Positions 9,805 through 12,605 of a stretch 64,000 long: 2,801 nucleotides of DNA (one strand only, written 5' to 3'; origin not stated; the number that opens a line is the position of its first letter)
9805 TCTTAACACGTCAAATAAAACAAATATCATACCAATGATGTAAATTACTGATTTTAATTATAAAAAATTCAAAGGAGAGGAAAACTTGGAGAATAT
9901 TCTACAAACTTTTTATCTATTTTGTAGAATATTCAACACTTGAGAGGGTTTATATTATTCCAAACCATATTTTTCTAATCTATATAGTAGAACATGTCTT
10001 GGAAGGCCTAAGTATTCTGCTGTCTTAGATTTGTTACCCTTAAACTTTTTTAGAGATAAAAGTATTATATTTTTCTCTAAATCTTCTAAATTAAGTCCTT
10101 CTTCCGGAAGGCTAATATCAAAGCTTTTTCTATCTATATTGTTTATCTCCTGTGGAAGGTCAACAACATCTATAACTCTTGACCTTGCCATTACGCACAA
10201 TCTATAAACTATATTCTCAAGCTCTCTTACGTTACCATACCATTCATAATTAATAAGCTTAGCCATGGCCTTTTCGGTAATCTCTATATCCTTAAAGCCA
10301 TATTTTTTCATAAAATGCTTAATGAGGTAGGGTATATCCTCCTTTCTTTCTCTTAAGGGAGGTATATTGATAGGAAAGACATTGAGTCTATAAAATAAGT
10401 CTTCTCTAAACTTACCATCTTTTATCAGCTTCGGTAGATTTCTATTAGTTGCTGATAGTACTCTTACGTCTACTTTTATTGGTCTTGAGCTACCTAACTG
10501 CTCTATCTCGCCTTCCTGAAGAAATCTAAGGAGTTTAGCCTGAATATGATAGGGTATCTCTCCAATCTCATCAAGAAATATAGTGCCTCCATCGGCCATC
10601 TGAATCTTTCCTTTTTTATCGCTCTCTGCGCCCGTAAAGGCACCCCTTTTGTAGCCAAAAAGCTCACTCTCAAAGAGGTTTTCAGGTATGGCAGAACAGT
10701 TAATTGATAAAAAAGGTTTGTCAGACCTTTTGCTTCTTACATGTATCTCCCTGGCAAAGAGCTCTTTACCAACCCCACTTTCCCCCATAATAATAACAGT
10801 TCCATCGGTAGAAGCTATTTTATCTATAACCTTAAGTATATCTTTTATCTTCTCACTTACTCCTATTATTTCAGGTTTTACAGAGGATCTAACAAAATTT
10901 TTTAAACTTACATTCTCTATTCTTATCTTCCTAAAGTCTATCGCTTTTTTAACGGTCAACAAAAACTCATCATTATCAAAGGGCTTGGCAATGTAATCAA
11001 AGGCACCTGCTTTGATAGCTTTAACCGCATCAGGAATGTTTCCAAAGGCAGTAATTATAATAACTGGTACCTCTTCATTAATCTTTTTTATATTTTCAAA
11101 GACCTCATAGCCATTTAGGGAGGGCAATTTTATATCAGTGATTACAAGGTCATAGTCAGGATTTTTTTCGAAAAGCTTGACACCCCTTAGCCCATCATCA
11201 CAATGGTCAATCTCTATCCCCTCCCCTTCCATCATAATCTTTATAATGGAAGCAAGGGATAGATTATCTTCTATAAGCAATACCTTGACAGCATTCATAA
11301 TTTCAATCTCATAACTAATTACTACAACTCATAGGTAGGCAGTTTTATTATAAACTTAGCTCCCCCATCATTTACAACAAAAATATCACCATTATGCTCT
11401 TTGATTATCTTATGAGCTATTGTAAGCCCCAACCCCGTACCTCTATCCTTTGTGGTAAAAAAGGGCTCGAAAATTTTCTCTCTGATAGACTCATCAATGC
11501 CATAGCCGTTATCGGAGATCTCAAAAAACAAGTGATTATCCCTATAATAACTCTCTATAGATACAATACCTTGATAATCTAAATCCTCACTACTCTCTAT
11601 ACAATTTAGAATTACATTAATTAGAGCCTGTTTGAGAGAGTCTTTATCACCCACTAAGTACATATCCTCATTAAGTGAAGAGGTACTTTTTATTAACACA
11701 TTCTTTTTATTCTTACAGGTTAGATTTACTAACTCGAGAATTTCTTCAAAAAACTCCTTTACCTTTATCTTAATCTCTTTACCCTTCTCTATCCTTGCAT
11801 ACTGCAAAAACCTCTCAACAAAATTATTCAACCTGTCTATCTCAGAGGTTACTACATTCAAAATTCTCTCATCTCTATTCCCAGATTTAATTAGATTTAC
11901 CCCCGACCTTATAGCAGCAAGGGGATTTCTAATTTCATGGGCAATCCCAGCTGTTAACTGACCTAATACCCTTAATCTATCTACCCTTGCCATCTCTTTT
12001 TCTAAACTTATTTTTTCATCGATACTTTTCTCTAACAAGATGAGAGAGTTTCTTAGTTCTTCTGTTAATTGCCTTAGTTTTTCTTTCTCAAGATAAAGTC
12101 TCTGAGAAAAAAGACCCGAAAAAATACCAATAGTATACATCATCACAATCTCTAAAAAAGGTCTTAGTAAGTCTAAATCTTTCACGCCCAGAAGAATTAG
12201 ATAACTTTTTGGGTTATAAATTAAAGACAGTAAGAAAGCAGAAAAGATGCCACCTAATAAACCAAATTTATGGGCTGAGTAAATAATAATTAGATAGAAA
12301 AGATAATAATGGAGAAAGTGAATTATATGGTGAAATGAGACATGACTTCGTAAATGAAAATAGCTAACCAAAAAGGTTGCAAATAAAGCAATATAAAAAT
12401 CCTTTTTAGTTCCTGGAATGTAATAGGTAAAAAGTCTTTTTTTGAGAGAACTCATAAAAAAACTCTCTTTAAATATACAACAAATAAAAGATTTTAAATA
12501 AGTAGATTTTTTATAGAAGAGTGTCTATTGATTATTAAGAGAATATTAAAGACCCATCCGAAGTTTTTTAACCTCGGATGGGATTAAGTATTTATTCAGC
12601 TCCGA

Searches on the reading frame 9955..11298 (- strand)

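Call 42: search_protein_families(library=pfam, proteins=[window:9955-11298:-], max_evalue=0.001)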
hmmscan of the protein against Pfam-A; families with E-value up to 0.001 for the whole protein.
window:9955-11298:- (447 aa): 9 families
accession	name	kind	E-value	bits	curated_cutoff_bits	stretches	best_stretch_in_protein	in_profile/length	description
PF00158.32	Sigma54_activat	-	1.4e-71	240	20.2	1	144-310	1-167/168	Sigma-54 interaction domain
PF00072.30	Response_reg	-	2e-28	99.2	30.2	1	6-115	1-109/111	Response regulator receiver domain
PF25601.1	AAA_lid_14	-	1.9e-24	85.8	27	1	316-391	1-80/87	AAA+ ATPase lid domain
PF14532.12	Sigma54_activ_2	-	4.3e-19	69.6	25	1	145-315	1-138/138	Sigma-54 interaction domain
PF02954.25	HTH_8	-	1.2e-10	41.3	22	1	404-444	2-42/42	Bacterial regulatory protein, Fis family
PF07728.20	AAA_5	-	2.3e-06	28.1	22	1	168-286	2-123/139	AAA domain (dynein-related subfamily)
PF07724.20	AAA_2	-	5.1e-05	23.8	27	1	166-267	4-106/166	AAA domain (Cdc48 subfamily)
PF00004.35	AAA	-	0.00035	21.5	21.2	0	168-293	1-115/131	ATPase family associated with various cellular activities (AAA)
PF01078.27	Mg_chelatase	-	0.00046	20.1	20.3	0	223-267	93-137/207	Magnesium chelatase, subunit ChlI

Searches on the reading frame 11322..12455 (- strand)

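Call 42: search_protein_families(library=pfam, proteins=[window:11322-12455:-], max_evalue=0.001)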
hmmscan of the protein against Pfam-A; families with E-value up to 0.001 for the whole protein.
window:11322-12455:- (377 aa): 3 families
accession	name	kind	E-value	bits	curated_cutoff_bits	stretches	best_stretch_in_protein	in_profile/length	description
PF02518.31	HATPase_c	-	1.9e-21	77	26.4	1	269-374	1-109/111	Histidine kinase-, DNA gyrase B-, and HSP90-like ATPase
PF00512.31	HisKA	-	1.6e-14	54.2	26.9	1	164-225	2-66/66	His Kinase A (phospho-acceptor) domain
PF14501.12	HATPase_c_5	-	4.4e-05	23.8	22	1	276-363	8-91/102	GHKL domain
